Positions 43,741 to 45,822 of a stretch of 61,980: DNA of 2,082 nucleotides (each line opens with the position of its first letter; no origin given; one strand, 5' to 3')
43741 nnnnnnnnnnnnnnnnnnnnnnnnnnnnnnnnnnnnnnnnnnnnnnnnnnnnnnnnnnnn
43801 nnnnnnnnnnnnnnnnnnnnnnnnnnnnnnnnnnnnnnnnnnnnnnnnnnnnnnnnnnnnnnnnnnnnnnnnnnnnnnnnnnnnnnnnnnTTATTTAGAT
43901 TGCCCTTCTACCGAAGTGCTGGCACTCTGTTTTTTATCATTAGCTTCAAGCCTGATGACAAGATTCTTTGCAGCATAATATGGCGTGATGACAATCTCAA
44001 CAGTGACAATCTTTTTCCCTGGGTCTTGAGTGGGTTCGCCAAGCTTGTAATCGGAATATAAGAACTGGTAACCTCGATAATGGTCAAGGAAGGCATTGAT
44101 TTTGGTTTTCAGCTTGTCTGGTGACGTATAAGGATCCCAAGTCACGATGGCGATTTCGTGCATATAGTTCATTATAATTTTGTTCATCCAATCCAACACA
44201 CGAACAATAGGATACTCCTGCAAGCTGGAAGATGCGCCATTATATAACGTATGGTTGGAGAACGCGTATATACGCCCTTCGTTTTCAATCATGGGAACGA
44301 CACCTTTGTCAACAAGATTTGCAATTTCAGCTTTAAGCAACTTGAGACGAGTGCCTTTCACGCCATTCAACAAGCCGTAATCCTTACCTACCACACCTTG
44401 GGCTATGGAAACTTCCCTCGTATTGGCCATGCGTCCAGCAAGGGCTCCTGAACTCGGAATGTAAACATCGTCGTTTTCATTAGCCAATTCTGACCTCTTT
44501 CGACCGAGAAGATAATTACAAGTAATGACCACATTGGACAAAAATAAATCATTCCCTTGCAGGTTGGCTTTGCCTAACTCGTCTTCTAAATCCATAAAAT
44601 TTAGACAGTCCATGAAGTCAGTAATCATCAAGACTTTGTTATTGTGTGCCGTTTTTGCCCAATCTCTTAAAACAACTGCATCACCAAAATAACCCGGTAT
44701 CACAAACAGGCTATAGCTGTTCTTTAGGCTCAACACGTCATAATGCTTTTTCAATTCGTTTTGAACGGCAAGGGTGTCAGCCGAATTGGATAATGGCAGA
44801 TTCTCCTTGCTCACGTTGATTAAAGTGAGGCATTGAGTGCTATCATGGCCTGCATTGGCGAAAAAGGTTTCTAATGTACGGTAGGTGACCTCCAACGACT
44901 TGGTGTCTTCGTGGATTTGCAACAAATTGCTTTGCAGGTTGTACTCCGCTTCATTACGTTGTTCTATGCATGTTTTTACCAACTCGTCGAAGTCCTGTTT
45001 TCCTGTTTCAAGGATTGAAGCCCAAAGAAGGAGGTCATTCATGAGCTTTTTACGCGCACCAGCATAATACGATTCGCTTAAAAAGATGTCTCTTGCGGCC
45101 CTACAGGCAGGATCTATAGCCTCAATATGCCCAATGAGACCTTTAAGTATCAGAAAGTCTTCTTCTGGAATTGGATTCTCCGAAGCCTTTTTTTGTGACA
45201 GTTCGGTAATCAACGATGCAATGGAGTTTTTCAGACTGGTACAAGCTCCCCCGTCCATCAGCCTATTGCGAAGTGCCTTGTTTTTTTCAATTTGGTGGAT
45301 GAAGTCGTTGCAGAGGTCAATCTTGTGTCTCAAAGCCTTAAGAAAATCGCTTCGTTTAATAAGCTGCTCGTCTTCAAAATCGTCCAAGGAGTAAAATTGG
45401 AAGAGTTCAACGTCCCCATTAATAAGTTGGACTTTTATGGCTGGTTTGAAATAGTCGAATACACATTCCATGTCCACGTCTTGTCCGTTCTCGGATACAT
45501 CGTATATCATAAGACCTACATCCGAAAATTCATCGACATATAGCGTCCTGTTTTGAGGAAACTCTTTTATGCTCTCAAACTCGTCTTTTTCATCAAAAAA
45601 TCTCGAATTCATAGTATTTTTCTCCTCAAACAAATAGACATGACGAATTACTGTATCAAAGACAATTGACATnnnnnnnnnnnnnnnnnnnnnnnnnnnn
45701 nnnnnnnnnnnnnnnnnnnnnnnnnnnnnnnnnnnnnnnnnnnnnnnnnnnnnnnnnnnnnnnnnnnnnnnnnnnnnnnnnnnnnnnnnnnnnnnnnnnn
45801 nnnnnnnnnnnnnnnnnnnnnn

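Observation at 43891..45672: Second sheath gene appears to be a natural TssB-TssC fusion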

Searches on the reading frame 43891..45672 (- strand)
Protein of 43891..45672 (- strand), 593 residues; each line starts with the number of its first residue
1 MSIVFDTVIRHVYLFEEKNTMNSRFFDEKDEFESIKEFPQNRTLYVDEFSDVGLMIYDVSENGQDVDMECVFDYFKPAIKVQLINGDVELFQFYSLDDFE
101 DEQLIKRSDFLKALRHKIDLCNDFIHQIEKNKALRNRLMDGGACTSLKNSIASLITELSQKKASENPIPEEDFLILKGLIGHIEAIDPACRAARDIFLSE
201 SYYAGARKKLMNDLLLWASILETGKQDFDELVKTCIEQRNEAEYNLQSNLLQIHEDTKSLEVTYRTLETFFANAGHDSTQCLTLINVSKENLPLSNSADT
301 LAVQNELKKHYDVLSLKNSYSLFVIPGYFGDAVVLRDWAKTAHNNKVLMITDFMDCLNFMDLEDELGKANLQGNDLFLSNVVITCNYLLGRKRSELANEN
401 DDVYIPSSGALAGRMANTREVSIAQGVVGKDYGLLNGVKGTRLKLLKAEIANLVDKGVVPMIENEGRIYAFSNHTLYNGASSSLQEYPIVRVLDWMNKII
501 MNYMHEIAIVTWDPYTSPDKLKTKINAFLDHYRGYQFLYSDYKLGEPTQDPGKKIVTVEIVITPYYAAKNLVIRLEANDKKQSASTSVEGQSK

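Call 5: search_protein_families(library=pfam, proteins=[window:43891-45672:-], max_evalue=0.1)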
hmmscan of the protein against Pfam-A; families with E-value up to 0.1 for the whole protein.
window:43891-45672:- (593 aa): 1 family
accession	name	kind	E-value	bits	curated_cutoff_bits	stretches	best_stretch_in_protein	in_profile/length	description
PF17541.7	TssC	-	7.2e-100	335.3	25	1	171-581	12-419/430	Type VI secretion system, TssC, VipB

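Call 7: find_homologous_proteins(query=window:43891-45672:-, max_evalue=0.00001)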
Query window:43891-45672:- (593 aa): 1354 proteins with E <= 0.00001 among 8000 candidates; the best 120 are listed.
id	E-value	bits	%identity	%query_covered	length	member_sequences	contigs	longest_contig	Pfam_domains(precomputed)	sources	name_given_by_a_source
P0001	0.0e+0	1302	100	98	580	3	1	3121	PF17541.8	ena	-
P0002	0.0e+0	1154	87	100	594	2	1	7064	PF17541.8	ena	-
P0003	0.0e+0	1140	87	98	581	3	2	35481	PF17541.8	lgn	-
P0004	0.0e+0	1128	86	98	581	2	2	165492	PF17541.8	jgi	-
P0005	9.0e-277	937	74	97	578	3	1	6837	PF17541.8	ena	-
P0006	1.3e-272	924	73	96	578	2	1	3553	PF17541.8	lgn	-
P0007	4.6e-272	922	73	97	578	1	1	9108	PF17541.8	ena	-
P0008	2.7e-270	916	72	97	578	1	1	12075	PF17541.8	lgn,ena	-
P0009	1.7e-266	903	72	96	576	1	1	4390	PF17541.8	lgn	-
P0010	6.0e-260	882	70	97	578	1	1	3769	PF17541.8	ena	-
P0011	7.5e-240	816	65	96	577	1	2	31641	PF17541.8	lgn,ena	-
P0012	2.8e-233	794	63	96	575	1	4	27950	PF17541.8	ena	-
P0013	1.5e-232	791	64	96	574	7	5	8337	PF17541.8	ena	-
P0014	2.2e-232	791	63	96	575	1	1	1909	PF17541.8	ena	-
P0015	4.9e-230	783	62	96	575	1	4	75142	PF17541.8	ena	-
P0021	2.4e-224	764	61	96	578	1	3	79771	PF17541.8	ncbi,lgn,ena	-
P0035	8.1e-185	634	53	97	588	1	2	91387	PF17541.8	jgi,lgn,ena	jgi:hypothetical protein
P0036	2.6e-181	622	51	94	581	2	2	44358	PF17541.8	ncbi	-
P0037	1.7e-179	616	51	94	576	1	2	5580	PF17541.8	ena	-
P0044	6.4e-160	552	47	94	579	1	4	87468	PF17541.8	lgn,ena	-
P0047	1.8e-154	534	60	60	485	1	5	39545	PF17541.8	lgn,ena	-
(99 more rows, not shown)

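Call 10: find_encoding_contigs(protein=P0004, flank=10000, max_places=2)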
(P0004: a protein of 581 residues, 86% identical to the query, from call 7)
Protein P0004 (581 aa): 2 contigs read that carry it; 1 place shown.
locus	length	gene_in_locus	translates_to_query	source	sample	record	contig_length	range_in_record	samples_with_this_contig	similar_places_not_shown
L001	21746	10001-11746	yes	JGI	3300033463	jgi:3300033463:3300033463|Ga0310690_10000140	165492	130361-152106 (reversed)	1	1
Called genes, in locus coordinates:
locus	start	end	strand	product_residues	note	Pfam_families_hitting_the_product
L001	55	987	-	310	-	PF21957:Zn_ribbon_16, PF19898:DUF6371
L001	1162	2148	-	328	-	PF13481:AAA_25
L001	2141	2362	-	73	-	-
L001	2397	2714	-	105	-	-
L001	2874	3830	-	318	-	-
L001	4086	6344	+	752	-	PF13238:AAA_18 (faint), PF00158:Sigma54_activat (faint), PF00004:AAA, PF17871:AAA_lid_9, PF00004:AAA (weak), PF07724:AAA_2, PF07728:AAA_5, PF10431:ClpB_D2-small, +4 more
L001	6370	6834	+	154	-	-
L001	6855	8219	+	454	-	PF17541:TssC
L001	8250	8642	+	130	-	PF17642:TssD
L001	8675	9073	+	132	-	PF17642:TssD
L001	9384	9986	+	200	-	PF02357:NusG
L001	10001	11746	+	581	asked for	PF17541:TssC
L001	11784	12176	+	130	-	PF17642:TssD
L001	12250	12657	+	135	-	PF17642:TssD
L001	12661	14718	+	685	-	PF05954:Phage_GPD, PF04717:Phage_base_V, PF22178:Gp5_trimer_C (weak)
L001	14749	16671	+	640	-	PF00041:fn3 (faint), PF16974:NAR2 (faint), PF18962:Por_Secre_tail (weak)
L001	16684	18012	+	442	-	-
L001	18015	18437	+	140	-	PF14107:DUF4280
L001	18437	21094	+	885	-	PF09994:T6SS_Tle1-like_cat (weak), PF00959:Phage_lysozyme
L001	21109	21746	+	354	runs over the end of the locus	PF11153:DUF2931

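Call 11: find_encoding_contigs(protein=P0021, flank=10000, max_places=2)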
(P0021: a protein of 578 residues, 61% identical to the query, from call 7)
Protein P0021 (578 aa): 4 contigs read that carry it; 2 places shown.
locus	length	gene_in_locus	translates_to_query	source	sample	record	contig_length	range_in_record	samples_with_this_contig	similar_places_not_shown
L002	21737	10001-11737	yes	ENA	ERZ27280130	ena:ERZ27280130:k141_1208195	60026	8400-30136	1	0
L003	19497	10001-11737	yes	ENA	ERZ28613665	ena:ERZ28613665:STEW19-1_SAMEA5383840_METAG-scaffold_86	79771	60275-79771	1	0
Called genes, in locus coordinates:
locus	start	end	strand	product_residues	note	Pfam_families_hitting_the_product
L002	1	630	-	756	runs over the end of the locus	PF14498:Glyco_hyd_65N_2, PF22124:Glyco_hydro_95_cat, PF21307:Glyco_hydro_95_C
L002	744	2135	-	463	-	PF01555:N6_N4_Mtase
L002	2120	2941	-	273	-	PF01170:UPF0020 (faint), PF01555:N6_N4_Mtase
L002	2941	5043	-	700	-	PF01844:HNH (weak)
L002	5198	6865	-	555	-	PF03606:DcuC, PF03553:Na_H_antiporter (weak), PF03806:ABG_transport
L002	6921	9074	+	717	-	PF26550:Tricorn_2nd (faint), PF00930:DPPIV_N, PF07676:PD40 (faint), PF02129:Peptidase_S15, PF00326:Peptidase_S9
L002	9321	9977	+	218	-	PF02357:NusG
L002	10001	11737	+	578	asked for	PF17541:TssC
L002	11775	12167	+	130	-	PF17642:TssD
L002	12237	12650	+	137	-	PF17642:TssD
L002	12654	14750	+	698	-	PF05954:Phage_GPD, PF04717:Phage_base_V, PF06715:Gp5_C (faint), PF22178:Gp5_trimer_C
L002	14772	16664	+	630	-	-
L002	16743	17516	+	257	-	-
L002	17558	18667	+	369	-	PF14107:DUF4280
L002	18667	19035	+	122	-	-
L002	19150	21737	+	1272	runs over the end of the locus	PF09479:Flg_new (faint), PF13895:Ig_2 (faint), PF13927:Ig_3 (faint), PF18998:Flg_new_2, PF26750:Triquetra_S-S (faint), PF18998:Flg_new_2, PF18998:Flg_new_2, PF18962:Por_Secre_tail (weak), +2 more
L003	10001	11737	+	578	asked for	PF17541:TssC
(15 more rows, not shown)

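Call 12: find_encoding_contigs(protein=P0044, flank=10000, max_places=2)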
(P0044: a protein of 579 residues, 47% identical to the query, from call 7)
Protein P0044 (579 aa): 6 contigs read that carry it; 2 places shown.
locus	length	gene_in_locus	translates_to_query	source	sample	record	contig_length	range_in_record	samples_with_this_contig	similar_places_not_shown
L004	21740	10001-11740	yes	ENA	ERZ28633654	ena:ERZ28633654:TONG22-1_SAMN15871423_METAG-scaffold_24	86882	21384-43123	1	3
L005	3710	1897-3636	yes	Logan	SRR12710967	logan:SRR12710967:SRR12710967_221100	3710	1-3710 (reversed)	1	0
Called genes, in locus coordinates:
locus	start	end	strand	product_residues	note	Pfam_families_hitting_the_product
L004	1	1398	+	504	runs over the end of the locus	PF18936:DUF5684, PF10502:Peptidase_S26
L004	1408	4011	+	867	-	PF13491:FtsK_4TM, PF17854:FtsK_alpha, PF01580:FtsK_SpoIIIE, PF09397:FtsK_gamma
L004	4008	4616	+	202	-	PF03548:LolA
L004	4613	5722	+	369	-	PF13439:Glyco_transf_4, PF13579:Glyco_trans_4_4, PF20706:GT4-conflict (weak), PF00534:Glycos_transf_1, PF13692:Glyco_trans_1_4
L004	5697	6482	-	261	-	PF25084:LbH_EIF2B, PF25087:GMPPB_C, PF00132:Hexapep, PF13720:Acetyltransf_11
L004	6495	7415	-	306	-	PF03331:LpxC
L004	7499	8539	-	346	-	PF04613:LpxD, PF25084:LbH_EIF2B (weak), PF25087:GMPPB_C (weak), PF00132:Hexapep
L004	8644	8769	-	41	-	-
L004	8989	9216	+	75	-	-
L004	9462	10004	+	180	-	PF02357:NusG (weak), PF00467:KOW (weak)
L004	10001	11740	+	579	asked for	PF17541:TssC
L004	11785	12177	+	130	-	PF17642:TssD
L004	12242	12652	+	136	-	PF17642:TssD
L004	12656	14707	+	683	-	PF05954:Phage_GPD, PF04717:Phage_base_V, PF22178:Gp5_trimer_C (weak)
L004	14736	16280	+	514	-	PF18962:Por_Secre_tail (weak)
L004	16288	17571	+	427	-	-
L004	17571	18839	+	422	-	PF14107:DUF4280, PF15538:Ntox46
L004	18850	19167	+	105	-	PF18660:Tsi6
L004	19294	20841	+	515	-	PF09994:T6SS_Tle1-like_cat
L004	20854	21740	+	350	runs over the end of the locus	PF11153:DUF2931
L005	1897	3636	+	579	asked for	PF17541:TssC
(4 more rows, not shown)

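Call 15: search_protein_families(library=ncbifam, proteins=[window:43891-45672:-], max_evalue=0.01)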
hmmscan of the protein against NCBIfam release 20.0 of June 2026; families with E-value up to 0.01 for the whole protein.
window:43891-45672:- (593 aa): 0 families

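Call 32: search_solved_structures(query=A1, max_evalue=0.001, show_alignments=1)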
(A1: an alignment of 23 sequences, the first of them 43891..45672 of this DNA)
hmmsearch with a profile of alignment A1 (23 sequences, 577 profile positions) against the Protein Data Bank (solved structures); distinct sequences matched with E-value up to 0.001: 0.

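Call 38: find_encoding_contigs(protein=P0047, flank=10000, max_places=1)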
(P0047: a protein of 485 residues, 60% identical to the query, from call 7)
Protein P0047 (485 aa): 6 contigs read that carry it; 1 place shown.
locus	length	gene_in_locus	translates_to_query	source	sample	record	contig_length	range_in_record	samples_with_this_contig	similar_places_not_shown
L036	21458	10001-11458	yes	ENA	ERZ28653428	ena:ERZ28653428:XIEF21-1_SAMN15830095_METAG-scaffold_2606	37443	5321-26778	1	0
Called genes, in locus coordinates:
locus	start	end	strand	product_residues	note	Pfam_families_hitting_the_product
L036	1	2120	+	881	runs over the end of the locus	PF13491:FtsK_4TM, PF17854:FtsK_alpha, PF01580:FtsK_SpoIIIE, PF09397:FtsK_gamma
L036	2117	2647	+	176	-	-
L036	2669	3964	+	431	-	PF01943:Polysacc_synt, PF03023:MurJ (weak)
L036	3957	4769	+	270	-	PF13578:Methyltransf_24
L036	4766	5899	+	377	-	PF13439:Glyco_transf_4, PF13579:Glyco_trans_4_4, PF00534:Glycos_transf_1, PF13692:Glyco_trans_1_4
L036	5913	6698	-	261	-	PF25084:LbH_EIF2B (faint), PF25087:GMPPB_C, PF00132:Hexapep, PF13720:Acetyltransf_11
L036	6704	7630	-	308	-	PF03331:LpxC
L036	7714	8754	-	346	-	PF04613:LpxD, PF25084:LbH_EIF2B (weak), PF21711:DCTN5 (faint), PF25087:GMPPB_C (faint), PF00132:Hexapep, PF14602:Hexapep_2 (faint), PF00132:Hexapep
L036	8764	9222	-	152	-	PF25589:DUF7935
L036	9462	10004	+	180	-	PF02357:NusG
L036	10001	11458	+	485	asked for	PF17541:TssC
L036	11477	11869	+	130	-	PF17642:TssD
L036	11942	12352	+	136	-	PF17642:TssD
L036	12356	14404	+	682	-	PF05954:Phage_GPD, PF04717:Phage_base_V, PF22178:Gp5_trimer_C (weak)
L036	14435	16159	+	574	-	PF18998:Flg_new_2, PF18962:Por_Secre_tail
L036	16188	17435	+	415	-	PF27954:CCDC192 (weak)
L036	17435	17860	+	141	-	PF14107:DUF4280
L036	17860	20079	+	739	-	PF09994:T6SS_Tle1-like_cat (faint)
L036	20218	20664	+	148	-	-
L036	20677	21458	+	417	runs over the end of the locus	-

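Call 39: find_encoding_contigs(protein=P0035, flank=10000, max_places=1)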
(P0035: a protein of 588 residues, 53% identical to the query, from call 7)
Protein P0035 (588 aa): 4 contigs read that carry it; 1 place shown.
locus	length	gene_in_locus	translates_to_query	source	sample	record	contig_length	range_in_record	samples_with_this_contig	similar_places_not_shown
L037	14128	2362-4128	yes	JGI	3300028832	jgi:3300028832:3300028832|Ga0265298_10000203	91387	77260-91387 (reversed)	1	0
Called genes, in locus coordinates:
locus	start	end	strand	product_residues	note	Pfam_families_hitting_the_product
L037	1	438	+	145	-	?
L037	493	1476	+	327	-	PF01832:Glucosaminidase, PF01476:LysM (weak), PF23577:LysM_RLK (faint), PF01476:LysM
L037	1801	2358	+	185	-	PF02357:NusG, PF00467:KOW (weak)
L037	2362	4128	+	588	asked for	PF17541:TssC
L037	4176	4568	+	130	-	PF17642:TssD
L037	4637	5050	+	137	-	PF17642:TssD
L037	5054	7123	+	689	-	PF05954:Phage_GPD, PF04717:Phage_base_V, PF22178:Gp5_trimer_C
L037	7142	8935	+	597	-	-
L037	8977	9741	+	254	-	-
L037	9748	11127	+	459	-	PF14107:DUF4280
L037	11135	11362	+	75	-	-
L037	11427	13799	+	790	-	PF16656:Pur_ac_phosph_N (faint), PF25059:FN3_DSCAM-DSCAML_C (faint), PF00041:fn3 (weak), PF09479:Flg_new (faint), PF18998:Flg_new_2, PF18962:Por_Secre_tail (weak)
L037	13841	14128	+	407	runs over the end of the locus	-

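Call 40: find_encoding_contigs(protein=P0036, flank=10000, max_places=1)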
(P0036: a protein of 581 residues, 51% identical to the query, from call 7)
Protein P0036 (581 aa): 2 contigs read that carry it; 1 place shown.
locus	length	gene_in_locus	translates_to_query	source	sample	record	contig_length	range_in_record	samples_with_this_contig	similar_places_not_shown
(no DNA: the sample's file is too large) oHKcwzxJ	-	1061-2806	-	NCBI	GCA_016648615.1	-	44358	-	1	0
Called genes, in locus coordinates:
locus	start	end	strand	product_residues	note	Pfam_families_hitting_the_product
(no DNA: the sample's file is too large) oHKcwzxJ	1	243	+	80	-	?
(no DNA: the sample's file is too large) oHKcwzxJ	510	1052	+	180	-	PF02357:NusG, PF00467:KOW (weak)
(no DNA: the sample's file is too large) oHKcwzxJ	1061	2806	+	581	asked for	PF17541:TssC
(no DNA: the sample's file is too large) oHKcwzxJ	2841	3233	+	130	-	PF17642:TssD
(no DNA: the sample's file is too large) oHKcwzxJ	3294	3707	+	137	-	PF17642:TssD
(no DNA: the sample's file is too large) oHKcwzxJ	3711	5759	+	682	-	PF05954:Phage_GPD, PF04717:Phage_base_V, PF22178:Gp5_trimer_C (weak)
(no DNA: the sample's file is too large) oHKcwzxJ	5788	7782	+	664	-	PF18998:Flg_new_2, PF19408:PKD_6 (faint), PF18962:Por_Secre_tail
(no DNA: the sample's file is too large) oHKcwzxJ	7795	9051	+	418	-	-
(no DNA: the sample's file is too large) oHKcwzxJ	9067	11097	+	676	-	PF28544:Helical_needle (faint), PF14107:DUF4280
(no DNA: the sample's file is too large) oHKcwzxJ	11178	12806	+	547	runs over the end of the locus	PF09994:T6SS_Tle1-like_cat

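Call 45: predict_structure(alignment_id=A3)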
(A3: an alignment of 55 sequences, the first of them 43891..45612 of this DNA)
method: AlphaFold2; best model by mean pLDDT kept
length: 573 residues; sequences in the alignment: 55
mean_pLDDT: 77.8   pTM: 0.73
mean pLDDT of the five models: 77.8, 76.8, 76.3, 75.3, 73.3
residues with pLDDT >= 90: 159; 70-90: 261; 50-70: 99; < 50: 54
segments of 3 or more residues with pLDDT < 50: 1-19, 293-298, 404-409, 454-468, 514-516, 569-573
pLDDT, mean of each block of 10 residues (from residue 1): 31 43 89 81 74 94 89 95 93 90 85 82 86 91 85 84 85 88 87 84 70 88 95 94 95 77 90 88 86 52 87 86 81 91 87 68 89 93 94 80 51 81 87 79 84 45 45 57 62 71 72 56 77 71 62 65 53 36
secondary structure, 60 per line:
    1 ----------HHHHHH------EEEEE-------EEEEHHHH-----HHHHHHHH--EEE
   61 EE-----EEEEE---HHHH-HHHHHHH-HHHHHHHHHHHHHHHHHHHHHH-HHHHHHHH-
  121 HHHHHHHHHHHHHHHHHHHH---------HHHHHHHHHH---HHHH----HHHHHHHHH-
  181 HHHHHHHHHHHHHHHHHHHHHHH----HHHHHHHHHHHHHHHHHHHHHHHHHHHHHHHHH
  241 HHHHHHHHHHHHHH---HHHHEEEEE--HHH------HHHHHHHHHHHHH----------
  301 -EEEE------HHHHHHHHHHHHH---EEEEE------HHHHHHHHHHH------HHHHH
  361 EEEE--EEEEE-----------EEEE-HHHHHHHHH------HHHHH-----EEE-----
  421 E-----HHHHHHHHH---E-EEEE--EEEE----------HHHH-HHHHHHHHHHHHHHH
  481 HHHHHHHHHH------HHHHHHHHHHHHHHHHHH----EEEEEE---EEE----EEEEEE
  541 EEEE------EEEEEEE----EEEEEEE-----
elements in order: H11-16 E23-27 E35-38 H39-42 H48-55 E58-62 E68-72 H76-79 H81-87 H89-110 H112-119 H121-140 H150-159 H163-166 H171-179 H181-203 H208-254 H258-261 E262-266 H278-290 E302-305 H312-324 E328-332 H339-349 H356-360 E361-364 E367-371 E383-386 H388-396 H403-407 E413-415 H427-435 E441-444 E447-450 H461-464 H466-490 H497-514 E519-524 E528-530 E535-544 E551-557 E562-568
